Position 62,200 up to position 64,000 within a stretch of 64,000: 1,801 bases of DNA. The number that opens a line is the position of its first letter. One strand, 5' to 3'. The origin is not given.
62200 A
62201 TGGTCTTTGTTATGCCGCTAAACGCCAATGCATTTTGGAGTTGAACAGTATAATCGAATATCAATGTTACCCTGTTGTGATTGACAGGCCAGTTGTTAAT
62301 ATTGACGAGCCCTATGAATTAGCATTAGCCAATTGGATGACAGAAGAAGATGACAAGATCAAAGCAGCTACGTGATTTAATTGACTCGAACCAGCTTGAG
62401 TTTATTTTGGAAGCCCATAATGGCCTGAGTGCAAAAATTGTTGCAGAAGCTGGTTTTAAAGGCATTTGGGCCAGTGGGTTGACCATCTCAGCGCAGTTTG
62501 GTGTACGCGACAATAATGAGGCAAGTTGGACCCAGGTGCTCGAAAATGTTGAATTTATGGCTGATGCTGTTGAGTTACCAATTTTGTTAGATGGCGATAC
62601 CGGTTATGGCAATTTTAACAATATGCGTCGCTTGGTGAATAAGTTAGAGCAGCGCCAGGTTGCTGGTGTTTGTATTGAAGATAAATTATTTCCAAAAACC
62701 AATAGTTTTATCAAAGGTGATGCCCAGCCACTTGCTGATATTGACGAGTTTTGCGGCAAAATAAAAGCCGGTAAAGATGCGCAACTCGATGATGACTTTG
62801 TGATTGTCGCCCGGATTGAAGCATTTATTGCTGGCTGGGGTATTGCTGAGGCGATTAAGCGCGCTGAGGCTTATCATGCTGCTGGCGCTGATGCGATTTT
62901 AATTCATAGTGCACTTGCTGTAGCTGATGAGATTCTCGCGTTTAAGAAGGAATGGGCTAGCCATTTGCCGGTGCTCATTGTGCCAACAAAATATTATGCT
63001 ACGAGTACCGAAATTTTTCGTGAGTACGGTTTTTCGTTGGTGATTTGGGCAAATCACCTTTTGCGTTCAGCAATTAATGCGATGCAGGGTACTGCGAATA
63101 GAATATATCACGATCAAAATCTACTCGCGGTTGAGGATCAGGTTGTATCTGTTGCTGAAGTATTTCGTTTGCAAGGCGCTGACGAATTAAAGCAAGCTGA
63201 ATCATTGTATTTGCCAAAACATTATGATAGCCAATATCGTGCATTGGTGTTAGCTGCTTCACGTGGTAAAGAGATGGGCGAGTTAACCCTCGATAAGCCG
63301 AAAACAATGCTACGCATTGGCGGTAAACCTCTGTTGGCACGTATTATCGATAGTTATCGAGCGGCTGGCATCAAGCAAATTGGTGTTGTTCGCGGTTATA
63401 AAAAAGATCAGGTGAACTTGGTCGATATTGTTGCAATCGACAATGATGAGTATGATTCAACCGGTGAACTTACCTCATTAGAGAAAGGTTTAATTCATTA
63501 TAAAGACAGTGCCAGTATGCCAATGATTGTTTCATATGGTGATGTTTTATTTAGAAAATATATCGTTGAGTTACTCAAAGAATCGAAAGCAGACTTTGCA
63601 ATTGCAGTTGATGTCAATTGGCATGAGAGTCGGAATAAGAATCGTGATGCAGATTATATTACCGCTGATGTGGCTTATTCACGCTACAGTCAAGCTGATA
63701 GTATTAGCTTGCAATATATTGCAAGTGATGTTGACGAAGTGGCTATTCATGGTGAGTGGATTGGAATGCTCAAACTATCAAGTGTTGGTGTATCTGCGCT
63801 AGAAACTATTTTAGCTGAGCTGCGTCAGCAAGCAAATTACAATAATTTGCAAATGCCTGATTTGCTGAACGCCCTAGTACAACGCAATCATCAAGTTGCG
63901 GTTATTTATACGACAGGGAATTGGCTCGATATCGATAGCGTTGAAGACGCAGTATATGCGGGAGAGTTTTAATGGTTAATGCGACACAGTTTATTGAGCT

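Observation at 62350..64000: PEP mutase-nucleotidyltransferase fusion at the end of the nonulosonic-acid cluster: a probable phosphonate-decorated glycan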

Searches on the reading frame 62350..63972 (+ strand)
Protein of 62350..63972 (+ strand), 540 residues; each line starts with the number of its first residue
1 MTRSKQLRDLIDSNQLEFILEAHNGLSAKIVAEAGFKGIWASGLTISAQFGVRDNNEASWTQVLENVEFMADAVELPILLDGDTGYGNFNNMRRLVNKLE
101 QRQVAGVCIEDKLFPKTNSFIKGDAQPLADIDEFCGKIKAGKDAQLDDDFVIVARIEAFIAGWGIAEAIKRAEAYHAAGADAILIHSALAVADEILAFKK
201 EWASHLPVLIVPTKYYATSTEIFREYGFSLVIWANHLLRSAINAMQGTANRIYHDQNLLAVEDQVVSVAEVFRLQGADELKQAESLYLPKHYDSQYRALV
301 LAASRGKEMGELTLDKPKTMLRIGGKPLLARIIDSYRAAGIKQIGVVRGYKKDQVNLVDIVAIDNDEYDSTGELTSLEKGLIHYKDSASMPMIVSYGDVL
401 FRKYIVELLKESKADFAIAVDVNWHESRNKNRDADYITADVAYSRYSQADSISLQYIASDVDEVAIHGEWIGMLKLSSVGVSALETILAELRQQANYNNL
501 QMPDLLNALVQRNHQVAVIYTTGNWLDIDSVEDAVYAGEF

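Call 3: search_protein_families(library=pfam, proteins=[window:62350-63972:+])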
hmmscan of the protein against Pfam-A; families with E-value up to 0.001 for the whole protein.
window:62350-63972:+ (540 aa): 3 families
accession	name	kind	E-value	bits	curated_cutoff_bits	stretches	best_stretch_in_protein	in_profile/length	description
PF13714.12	PEP_mutase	-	3.5e-61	207.3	31.5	1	7-252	1-239/240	Phosphoenolpyruvate phosphomutase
PF12804.13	NTP_transf_3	-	1.7e-12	48.2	27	1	298-420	1-122/160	MobA-like NTP transferase domain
PF00483.29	NTP_transferase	-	0.0005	20.2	21.2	0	298-352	2-58/245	Nucleotidyl transferase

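Call 4: search_protein_families(library=ncbifam, proteins=[window:62350-63972:+])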
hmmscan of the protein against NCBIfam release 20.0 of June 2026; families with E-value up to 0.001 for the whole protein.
window:62350-63972:+ (540 aa): 24 families
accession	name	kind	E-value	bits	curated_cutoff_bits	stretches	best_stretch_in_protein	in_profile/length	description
TIGR02320.1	PEP_mutase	equivalog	9.3e-116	385.8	319.55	1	7-278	1-283/284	phosphoenolpyruvate mutase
TIGR02321.1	Pphn_pyruv_hyd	equivalog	6e-69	232.3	374.4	1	1-288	1-289/290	phosphonopyruvate hydrolase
TIGR02317.1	prpB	equivalog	2.9e-43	148.1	354.4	1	4-266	2-261/285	methylisocitrate lyase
NF008455.0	PRK11320.1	equivalog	1.7e-33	116.1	353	1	4-256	8-254/295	methylisocitrate lyase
TIGR02319.1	CPEP_Pphonmut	equivalog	1.3e-29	103.4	420.05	1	2-203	3-201/294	carboxyvinyl-carboxyphosphonate phosphorylmutase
NF041313.1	UDPGP_AglF_Halo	equivalog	2.8e-14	53.1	400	1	297-420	2-130/234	UTP--glucose-1-phosphate uridylyltransferase AglF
TIGR03992.1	Arch_glmU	subfamily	4.7e-14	52.1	292.1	1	297-420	2-128/393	bifunctional sugar-1-phosphate nucleotidylyltransferase/acetyltransferase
NF045761.1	NAMPUrTaseMurU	equivalog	1.4e-09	38.2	250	1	297-354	2-59/226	N-acetylmuramate alpha-1-phosphate uridylyltransferase MurU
TIGR01208.1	rmlA_long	equivalog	2.5e-09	36.5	320.25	1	297-356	1-61/353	glucose-1-phosphate thymidylyltransferase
NF045665.1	NTPtran_DVU1551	equivalog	2.8e-09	36.5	315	1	297-409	2-112/359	DVU_1551 family NTP transferase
TIGR01173.1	glmU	equivalog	9.1e-08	31.3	366.85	1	297-420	2-124/452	bifunctional UDP-N-acetylglucosamine diphosphorylase/glucosamine-1-phosphate N-acetyltransferase GlmU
TIGR02623.1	G1P_cyt_trans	equivalog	9.6e-08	31.8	300.25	1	297-353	2-58/255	glucose-1-phosphate cytidylyltransferase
NF041173.1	Sug_nt_acttase_Thmprot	equivalog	1.7e-07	30.5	600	1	297-529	2-215/405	bifunctional sugar-1-phosphate nucleotidylyltransferase/acetyltransferase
NF045697.1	MurNAcPUrMurU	equivalog_domain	8.6e-06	25.3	370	1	299-348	1-50/229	N-acetylmuramate alpha-1-phosphate uridylyltransferase MurU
NF010932.0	PRK14352.1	equivalog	1.6e-05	23.8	611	1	296-402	7-115/488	bifunctional UDP-N-acetylglucosamine diphosphorylase/glucosamine-1-phosphate N-acetyltransferase GlmU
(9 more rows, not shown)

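Call 5: find_encoding_contigs(protein=window:62350-63972:+, flank=10000, max_places=6)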
Protein window:62350-63972:+ (540 aa): 2 contigs read that carry it; 1 place shown.
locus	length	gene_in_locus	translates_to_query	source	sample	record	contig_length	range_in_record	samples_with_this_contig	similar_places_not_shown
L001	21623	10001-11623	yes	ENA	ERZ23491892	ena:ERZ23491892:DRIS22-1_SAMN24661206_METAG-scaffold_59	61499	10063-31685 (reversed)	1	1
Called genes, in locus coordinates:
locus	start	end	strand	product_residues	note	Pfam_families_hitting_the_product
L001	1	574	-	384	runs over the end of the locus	-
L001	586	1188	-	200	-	-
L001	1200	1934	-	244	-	PF02348:CTP_transf_3, PF12804:NTP_transf_3 (weak)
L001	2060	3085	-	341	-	PF00106:adh_short, PF01073:3Beta_HSD, PF01370:Epimerase, PF02719:Polysacc_synt_2, PF04321:RmlD_sub_bind, PF08659:KR (weak), PF13460:NAD_binding_10, PF16363:GDP_Man_Dehyd, +1 more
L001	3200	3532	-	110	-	-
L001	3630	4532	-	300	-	PF13173:AAA_14 (faint), PF13635:DUF4143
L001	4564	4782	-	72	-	-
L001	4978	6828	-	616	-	PF00664:ABC_membrane (weak), PF00005:ABC_tran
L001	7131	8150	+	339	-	PF03102:NeuB, PF08666:SAF (weak)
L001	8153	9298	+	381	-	PF02350:Epimerase_2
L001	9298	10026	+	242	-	PF02348:CTP_transf_3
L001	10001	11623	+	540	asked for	PF13714:PEP_mutase, PF12804:NTP_transf_3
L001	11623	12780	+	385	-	PF02776:TPP_enzyme_N, PF02775:TPP_enzyme_C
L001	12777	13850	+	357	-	PF00266:Aminotran_5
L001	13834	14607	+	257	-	PF00483:NTP_transferase, PF12804:NTP_transf_3, PF20202:DUF6564 (weak)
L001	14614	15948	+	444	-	-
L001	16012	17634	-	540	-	-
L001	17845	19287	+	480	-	-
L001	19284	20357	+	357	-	-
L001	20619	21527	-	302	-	-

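Call 8: search_protein_families(library=ncbifam, proteins=[L001:11623-12780:+, L001:12777-13850:+, L001:13834-14607:+, L001:14614-15948:+, L001:16012-17634:-, L001:17818-19287:+, L001:19284-20357:+, L001:20619-21527:-], max_evalue=0.01)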
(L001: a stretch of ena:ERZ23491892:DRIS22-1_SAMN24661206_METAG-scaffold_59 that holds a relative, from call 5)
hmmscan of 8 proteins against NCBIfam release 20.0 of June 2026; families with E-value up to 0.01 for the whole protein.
L001:11623-12780:+ (385 aa): 30 families (the best 25 are shown)
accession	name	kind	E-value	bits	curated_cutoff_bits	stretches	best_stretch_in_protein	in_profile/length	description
TIGR03297.1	Ppyr-DeCO2ase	equivalog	1.6e-118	395.9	312.5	1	15-377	1-360/360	phosphonopyruvate decarboxylase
TIGR03846.1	sulfopy_beta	equivalog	2.5e-40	138.3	221.5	1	197-376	1-180/182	sulfopyruvate decarboxylase subunit beta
NF004813.0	PRK06163.1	equivalog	6.9e-29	101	240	1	197-324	15-143/202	hypothetical protein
TIGR03845.1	sulfopyru_alph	equivalog_domain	1.3e-26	93.4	147.95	1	7-162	4-156/160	sulfopyruvate decarboxylase subunit alpha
NF005470.0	PRK07064.1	equivalog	7.1e-11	41.8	495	1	203-293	371-461/552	thiamine pyrophosphate-binding protein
NF006016.1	PRK08155.1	equivalog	8.4e-10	37.7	870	2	238-295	408-464/554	acetolactate synthase large subunit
TIGR03336.1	IOR_alpha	equivalog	1.2e-08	33.8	650.9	1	19-96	26-103/595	indolepyruvate ferredoxin oxidoreductase subunit alpha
TIGR03393.1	indolpyr_decarb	equivalog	1.8e-07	30.2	946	1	191-293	353-457/539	indolepyruvate decarboxylase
NF005485.1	PRK07092.1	equivalog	3.4e-07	29.4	493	1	195-273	348-430/523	benzoylformate decarboxylase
NF006203.0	PRK08327.1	equivalog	7.7e-07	28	456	1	200-270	392-463/571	thiamine pyrophosphate-requiring protein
TIGR04377.1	myo_inos_iolD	equivalog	1.1e-05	24.4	715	1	188-298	384-498/616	3D-(3,5/4)-trihydroxycyclohexane-1,2-dione acylhydrolase (decyclizing)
NF006524.0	PRK08978.1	equivalog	1.9e-05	23.2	738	1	238-295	400-456/548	acetolactate synthase 2 catalytic subunit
NF006319.0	PRK08527.1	equivalog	3.2e-05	22.6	905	0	239-295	415-470/565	acetolactate synthase large subunit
NF006581.0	PRK09107.1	equivalog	4.3e-05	22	974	0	6-148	16-154/595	acetolactate synthase 3 large subunit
NF005760.0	PRK07586.1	equivalog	4.6e-05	22.6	363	1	198-276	340-422/514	acetolactate synthase large subunit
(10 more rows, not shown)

L001:12777-13850:+ (357 aa): 14 families
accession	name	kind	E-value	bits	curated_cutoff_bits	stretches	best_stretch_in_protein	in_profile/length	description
TIGR03301.1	PhnW-AepZ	equivalog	2e-111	372.8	360.8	1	2-354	1-353/355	2-aminoethylphosphonate aminotransferase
NF010006.0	PRK13479.1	equivalog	5.3e-84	282.4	296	1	2-350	7-355/369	2-aminoethylphosphonate--pyruvate transaminase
TIGR02326.1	transamin_PhnW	equivalog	3.5e-81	273.1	400.8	1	2-353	5-357/363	2-aminoethylphosphonate--pyruvate transaminase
NF046070.1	PyrdoxPyrvTramin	equivalog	5.1e-43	147.3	600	1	2-340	7-347/369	pyridoxamine--pyruvate transaminase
NF045640.1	AspGlyoxATaseBhcA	equivalog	8.7e-31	107.2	650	1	5-342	9-350/395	L-aspartate--glyoxylate aminotransferase BhcA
TIGR01364.1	serC_1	equivalog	6.3e-18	64.8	443.6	1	23-261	35-260/358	phosphoserine transaminase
NF003764.0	PRK05355.1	equivalog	8.5e-16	57.8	253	1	24-260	39-258/357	3-phosphoserine/phosphohydroxythreonine transaminase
TIGR04343.1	egtE_PLP_lyase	equivalog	6.4e-06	25.2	400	1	55-210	73-222/370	ergothioneine biosynthesis PLP-dependent enzyme EgtE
TIGR01979.1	sufS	subfamily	7.2e-06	25.1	475.1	1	97-212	130-242/403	SufS family cysteine desulfurase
NF006095.0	PRK08247.1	equivalog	4.3e-05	22.5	585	1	59-164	74-173/369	methionine biosynthesis PLP-dependent protein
NF052290.2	MocR_like_YczR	exception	0.00031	19.6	487.4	1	56-152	166-260/458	MocR-like transcription factor YczR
TIGR01977.1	am_tr_V_EF2568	hypoth_equivalog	0.00064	18.8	377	1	91-206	101-215/376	cysteine desulfurase family protein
TIGR01329.1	cysta_beta_ly_E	equivalog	0.0032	16.2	487.5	1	54-155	63-157/383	cystathionine beta-lyase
NF002841.0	PRK03080.1-2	equivalog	0.0095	14.9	477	0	25-121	40-136/389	phosphoserine transaminase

L001:13834-14607:+ (257 aa): 40 families (the best 25 are shown)
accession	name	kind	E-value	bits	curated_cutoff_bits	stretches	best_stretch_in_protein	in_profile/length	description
TIGR03992.1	Arch_glmU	subfamily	9.9e-26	90.5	292.1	1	7-195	2-185/393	bifunctional sugar-1-phosphate nucleotidylyltransferase/acetyltransferase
NF041313.1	UDPGP_AglF_Halo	equivalog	1.1e-20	74.1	400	1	8-126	3-118/234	UTP--glucose-1-phosphate uridylyltransferase AglF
NF041135.1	IPPtranDIPPsyn_Thcocales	equivalog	3.4e-16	59.3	580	1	7-244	2-217/419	bifunctional L-myo-inositol-1-phosphate cytidylyltransferase/CDP-L-myo-inositol myo-inositolphosphotransferase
NF041173.1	Sug_nt_acttase_Thmprot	equivalog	2.7e-15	56.2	600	1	8-194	3-184/405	bifunctional sugar-1-phosphate nucleotidylyltransferase/acetyltransferase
NF045761.1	NAMPUrTaseMurU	equivalog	6.7e-14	52.3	250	1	8-71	3-66/226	N-acetylmuramate alpha-1-phosphate uridylyltransferase MurU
TIGR01208.1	rmlA_long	equivalog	5.5e-13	48.5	320.25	1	8-101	2-95/353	glucose-1-phosphate thymidylyltransferase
NF045697.1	MurNAcPUrMurU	equivalog_domain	8.6e-13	48.2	370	1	9-81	1-73/229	N-acetylmuramate alpha-1-phosphate uridylyltransferase MurU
NF038362.1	Sden_1164_fam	equivalog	5.6e-12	45.7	300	1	6-191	2-197/266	Sden_1164 family protein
NF049965.1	GlMnHpPGnyltfHddC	equivalog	1.3e-11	44.5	300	1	7-121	2-114/221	D-glycero-D-manno-heptose 1-phosphate guanosyltransferase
NF052502.1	man1P_GTase_Rv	exception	7.1e-11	41.6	440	1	8-119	3-114/352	mannose-1-phosphate guanylyltransferase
NF045665.1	NTPtran_DVU1551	equivalog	1.9e-10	40.3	315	1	7-103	2-88/359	DVU_1551 family NTP transferase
NF010940.0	PRK14360.1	equivalog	3.5e-10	39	602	1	9-126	5-118/452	bifunctional UDP-N-acetylglucosamine diphosphorylase/glucosamine-1-phosphate N-acetyltransferase GlmU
NF010932.0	PRK14352.1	equivalog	4.4e-10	38.8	611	1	7-135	8-134/488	bifunctional UDP-N-acetylglucosamine diphosphorylase/glucosamine-1-phosphate N-acetyltransferase GlmU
TIGR02623.1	G1P_cyt_trans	equivalog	6.9e-10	38.8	300.25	1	8-78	3-73/255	glucose-1-phosphate cytidylyltransferase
TIGR03310.1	matur_MocA_YgfJ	equivalog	1.8e-09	37.9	186.45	1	8-129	2-117/188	molybdenum cofactor cytidylyltransferase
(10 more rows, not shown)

L001:14614-15948:+ (444 aa): 1 family
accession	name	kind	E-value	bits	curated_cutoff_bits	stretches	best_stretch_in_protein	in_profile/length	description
NF046086.1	BFO_1060_trans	domain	0.00014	21.1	200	1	291-419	217-342/365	BFO_1060 family glycosyltransferase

L001:16012-17634:- (540 aa): 0 families

L001:17818-19287:+ (489 aa): 2 families
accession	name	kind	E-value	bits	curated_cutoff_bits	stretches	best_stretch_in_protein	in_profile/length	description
NF046086.1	BFO_1060_trans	domain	2.3e-11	43.4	200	1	241-468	128-362/365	BFO_1060 family glycosyltransferase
TIGR04396.2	surf_polysacc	subfamily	5e-08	32.5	125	1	347-473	243-366/427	surface carbohydrate biosynthesis protein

L001:19284-20357:+ (357 aa): 0 families

L001:20619-21527:- (302 aa): 0 families

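Call 9: search_protein_families(library=pfam, proteins=[L001:11623-12780:+, L001:12777-13850:+, L001:13834-14607:+, L001:14614-15948:+, L001:16012-17634:-, L001:17818-19287:+, L001:19284-20357:+, L001:20619-21527:-], max_evalue=0.01)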
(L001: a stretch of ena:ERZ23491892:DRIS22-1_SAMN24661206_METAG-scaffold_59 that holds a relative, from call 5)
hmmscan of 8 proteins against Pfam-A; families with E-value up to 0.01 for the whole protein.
L001:11623-12780:+ (385 aa): 2 families
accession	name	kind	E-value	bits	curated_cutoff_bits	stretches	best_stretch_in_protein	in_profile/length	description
PF02775.26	TPP_enzyme_C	-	2.5e-11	44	21.9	1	236-322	25-123/151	Thiamine pyrophosphate enzyme, C-terminal TPP binding domain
PF02776.23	TPP_enzyme_N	-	1.3e-09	38.3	26.8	1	4-100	4-101/119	Thiamine pyrophosphate enzyme, N-terminal TPP binding domain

L001:12777-13850:+ (357 aa): 3 families
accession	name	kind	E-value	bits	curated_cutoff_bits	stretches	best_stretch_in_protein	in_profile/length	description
PF00266.25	Aminotran_5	-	1.5e-19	70.7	21.5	1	24-324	34-339/371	Aminotransferase class-V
PF00155.27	Aminotran_1_2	-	4e-05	23.4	19.7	1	52-349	64-358/361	Aminotransferase class I and II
PF01212.27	Beta_elim_lyase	-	0.0071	16.1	27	0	50-165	44-169/288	Beta-eliminating lyase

L001:13834-14607:+ (257 aa): 4 families
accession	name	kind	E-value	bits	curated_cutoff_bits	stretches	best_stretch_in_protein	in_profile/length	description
PF12804.13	NTP_transf_3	-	1.9e-14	54.6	27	1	8-143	1-127/160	MobA-like NTP transferase domain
PF00483.29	NTP_transferase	-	1.6e-12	48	21.2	1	8-134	2-134/245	Nucleotidyl transferase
PF20202.4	DUF6564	-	5.2e-06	26.7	25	1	50-155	27-140/230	Domain of unknown function (DUF6564)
PF01128.25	IspD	-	8.1e-05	22.9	27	1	8-65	3-59/221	2-C-methyl-D-erythritol 4-phosphate cytidylyltransferase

L001:14614-15948:+ (444 aa): 0 families

L001:16012-17634:- (540 aa): 1 family
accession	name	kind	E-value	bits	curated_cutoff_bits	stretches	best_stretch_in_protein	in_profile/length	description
PF04464.20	Glyphos_transf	-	0.0013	18.2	22.1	1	373-459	193-275/367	CDP-Glycerol:Poly(glycerophosphate) glycerophosphotransferase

L001:17818-19287:+ (489 aa): 1 family
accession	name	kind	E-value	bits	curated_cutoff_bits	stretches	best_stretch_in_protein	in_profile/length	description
PF05159.20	Capsule_synth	-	0.00048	20.1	20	1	309-390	177-259/310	Capsule polysaccharide biosynthesis protein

L001:19284-20357:+ (357 aa): 0 families

L001:20619-21527:- (302 aa): 0 families

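Call 11: find_related_loci(query=window:62350-63972:+, collection=genome_contigs, flank=10000)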
Query window:62350-63972:+ (540 aa) in genome_contigs; peptide patterns used: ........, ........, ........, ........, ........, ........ (x = any residue, [..] = any of these).
590 stretches matched a pattern; 564 encode a relative of the query (tblastn E <= 1e-3); the best 80 are kept; 80 distinct loci.
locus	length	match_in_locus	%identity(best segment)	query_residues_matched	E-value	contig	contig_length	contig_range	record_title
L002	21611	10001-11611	63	1-540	0e+0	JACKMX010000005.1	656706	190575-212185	MAG: Chromatiaceae bacterium isolate HK-STAS-PROT-129 HK-STAS-PROT-129_5, whole genome shotgun sequence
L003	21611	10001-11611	63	1-540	0e+0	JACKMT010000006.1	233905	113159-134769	MAG: Chromatiaceae bacterium isolate HK-STAS-PROT-125 HK-STAS-PROT-125_6, whole genome shotgun sequence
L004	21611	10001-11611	62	1-540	0e+0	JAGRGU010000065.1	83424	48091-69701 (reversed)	MAG: Gammaproteobacteria bacterium isolate HKST-UBA182 2015-01-06_1_(paired)_contig_67484, whole genome shotgun sequence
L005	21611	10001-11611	62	1-540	0e+0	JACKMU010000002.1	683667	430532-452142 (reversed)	MAG: Chromatiaceae bacterium isolate HK-STAS-PROT-126 HK-STAS-PROT-126_2, whole genome shotgun sequence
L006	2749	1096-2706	62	1-540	0e+0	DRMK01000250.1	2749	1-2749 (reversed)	MAG TPA_asm: Gammaproteobacteria bacterium isolate HyVt-486 HyVt-486_k145_641818, whole genome shotgun sequence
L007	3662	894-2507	60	1-540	0e+0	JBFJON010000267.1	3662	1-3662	MAG: Nitrospirales bacterium isolate Mix_sand18.2022.04.D.2 k141_1725234_length_3662_cov_9.0000, whole genome shotgun se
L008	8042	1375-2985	59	2-540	0e+0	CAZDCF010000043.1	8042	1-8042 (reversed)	MAG TPA_asm: uncultured Nitrospiraceae bacterium isolate SRP092902_co1_140 genome assembly, contig: NODE_16795_length_80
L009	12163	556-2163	60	3-540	0e+0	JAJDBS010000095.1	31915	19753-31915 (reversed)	MAG: Nitrospirales bacterium isolate OFTM76 OFTM76_94, whole genome shotgun sequence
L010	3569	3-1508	63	36-540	0e+0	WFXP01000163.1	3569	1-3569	MAG: Gammaproteobacteria bacterium isolate S141_57 k151_86787, whole genome shotgun sequence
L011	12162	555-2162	59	3-540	0e+0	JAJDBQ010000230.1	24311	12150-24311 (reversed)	MAG: Nitrospirales bacterium isolate OFTM334 OFTM334_229, whole genome shotgun sequence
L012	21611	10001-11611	57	2-540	0e+0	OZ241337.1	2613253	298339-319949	MAG: Nitrospirales bacterium isolate f26259d3-4dc5-40e9-b64d-64c16dbef0a4 genome assembly, chromosome: 1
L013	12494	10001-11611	59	1-540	0e+0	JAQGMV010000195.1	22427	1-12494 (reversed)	MAG: Betaproteobacteria bacterium isolate RYN_570 scaffold_3869066, whole genome shotgun sequence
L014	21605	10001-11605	58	3-540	0e+0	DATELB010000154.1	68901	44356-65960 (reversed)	MAG TPA_asm: Nitrospira sp. isolate SMAG_U8905 k141_193601, whole genome shotgun sequence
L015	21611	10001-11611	57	2-540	0e+0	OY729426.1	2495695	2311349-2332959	MAG: Nitrospirales bacterium isolate 092cc351-3adc-43ff-9a6e-f4966337217d genome assembly, chromosome: 1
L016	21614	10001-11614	58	1-540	0e+0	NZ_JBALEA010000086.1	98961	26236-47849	MAG: Nostoc sp. isolate P3068 bin 7 NODE_82_length_98961_cov_49.881405, whole genome shotgun sequence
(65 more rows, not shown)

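Call 22: find_related_loci(query=window:62350-63972:+, collection=metagenome_contigs, flank=10000)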
Query window:62350-63972:+ (540 aa) in metagenome_contigs; peptide patterns used: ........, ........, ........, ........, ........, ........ (x = any residue, [..] = any of these).
499 stretches matched a pattern; 452 encode a relative of the query (tblastn E <= 1e-3); the best 80 are kept; 80 distinct loci.
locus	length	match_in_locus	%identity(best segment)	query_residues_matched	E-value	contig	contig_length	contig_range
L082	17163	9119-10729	62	1-540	0e+0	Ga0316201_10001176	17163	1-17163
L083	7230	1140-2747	59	3-540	0e+0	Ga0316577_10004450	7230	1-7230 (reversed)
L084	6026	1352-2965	60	1-540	0e+0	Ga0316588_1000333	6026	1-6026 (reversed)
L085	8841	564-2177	59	1-540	0e+0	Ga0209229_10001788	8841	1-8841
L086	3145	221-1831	60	2-540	0e+0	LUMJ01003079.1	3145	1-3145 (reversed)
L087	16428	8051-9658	59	3-540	0e+0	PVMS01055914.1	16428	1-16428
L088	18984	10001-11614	56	3-540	0e+0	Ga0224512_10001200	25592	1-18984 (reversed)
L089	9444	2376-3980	57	3-540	0e+0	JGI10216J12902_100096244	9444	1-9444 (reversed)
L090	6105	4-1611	57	6-540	0e+0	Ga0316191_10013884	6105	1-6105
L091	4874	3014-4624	58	1-540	0e+0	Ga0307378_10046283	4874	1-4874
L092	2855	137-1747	58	1-540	0e+0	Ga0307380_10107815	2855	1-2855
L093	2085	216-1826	55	3-540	0e+0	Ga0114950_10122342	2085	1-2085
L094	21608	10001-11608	56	2-540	0e+0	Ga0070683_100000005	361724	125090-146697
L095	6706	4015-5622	56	3-540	0e+0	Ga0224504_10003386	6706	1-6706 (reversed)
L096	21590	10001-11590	56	1-533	0e+0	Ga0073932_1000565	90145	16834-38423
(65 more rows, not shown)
